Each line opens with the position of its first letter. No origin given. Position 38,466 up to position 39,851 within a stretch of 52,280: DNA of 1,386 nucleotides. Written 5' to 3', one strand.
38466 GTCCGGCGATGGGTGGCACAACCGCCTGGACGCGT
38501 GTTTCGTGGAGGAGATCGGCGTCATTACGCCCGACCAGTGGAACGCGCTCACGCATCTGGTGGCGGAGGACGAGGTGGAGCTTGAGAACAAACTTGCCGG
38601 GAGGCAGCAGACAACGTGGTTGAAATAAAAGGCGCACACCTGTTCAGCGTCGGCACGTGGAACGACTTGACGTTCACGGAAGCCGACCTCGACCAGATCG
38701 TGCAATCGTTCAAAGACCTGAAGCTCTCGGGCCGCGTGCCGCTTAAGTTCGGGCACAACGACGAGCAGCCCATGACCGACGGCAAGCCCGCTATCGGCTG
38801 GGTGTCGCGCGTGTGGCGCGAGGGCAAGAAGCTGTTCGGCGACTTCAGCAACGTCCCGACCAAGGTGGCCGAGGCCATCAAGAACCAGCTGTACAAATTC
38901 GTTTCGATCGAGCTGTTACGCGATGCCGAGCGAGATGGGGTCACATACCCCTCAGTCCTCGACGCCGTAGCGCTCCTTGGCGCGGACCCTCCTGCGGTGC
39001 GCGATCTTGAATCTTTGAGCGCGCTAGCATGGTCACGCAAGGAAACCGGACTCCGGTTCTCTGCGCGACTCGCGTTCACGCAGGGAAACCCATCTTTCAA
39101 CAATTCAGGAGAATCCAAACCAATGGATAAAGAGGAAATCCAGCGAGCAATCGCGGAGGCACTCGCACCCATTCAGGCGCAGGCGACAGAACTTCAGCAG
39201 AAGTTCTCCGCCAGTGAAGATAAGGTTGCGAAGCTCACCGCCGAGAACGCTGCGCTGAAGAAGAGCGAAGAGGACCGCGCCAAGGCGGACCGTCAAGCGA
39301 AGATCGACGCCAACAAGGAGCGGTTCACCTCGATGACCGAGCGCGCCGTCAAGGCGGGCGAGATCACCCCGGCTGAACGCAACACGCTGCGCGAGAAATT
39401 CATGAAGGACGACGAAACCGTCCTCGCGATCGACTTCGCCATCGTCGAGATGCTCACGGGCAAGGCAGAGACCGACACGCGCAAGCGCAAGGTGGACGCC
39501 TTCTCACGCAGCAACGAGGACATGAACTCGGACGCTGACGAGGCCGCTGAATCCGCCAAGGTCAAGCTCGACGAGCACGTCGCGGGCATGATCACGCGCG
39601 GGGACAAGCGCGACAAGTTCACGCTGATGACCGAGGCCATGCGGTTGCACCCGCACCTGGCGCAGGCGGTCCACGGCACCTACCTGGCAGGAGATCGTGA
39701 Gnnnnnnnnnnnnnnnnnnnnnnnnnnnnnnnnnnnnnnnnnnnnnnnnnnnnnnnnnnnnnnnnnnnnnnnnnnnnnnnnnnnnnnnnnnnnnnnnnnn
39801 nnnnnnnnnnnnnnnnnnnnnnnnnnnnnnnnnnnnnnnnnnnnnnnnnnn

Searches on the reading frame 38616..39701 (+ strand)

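Call 9: search_protein_families(library=phrogs, proteins=[window:38616-39701:+], max_evalue=0.001)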
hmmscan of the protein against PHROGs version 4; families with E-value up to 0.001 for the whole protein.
window:38616-39701:+ (362 aa): 5 families
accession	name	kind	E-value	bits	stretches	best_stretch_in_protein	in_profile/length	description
phrog_976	-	head and packaging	1.2e-31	111.5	1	3-270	30-315/415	head maturation protease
phrog_3894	-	head and packaging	9e-30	105.3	1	2-140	7-150/458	head maturation protease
phrog_328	-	head and packaging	3.8e-10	40.9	1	20-317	47-327/339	head maturation protease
phrog_11321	-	unknown function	0.00018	22.1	1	185-301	186-283/327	-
phrog_3313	-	unknown function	0.00049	20.3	1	178-304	340-458/480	-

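Call 10: search_protein_families(library=pfam, proteins=[window:38616-39701:+], max_evalue=0.01)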
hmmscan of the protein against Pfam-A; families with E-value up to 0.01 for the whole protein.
window:38616-39701:+ (362 aa): 0 families
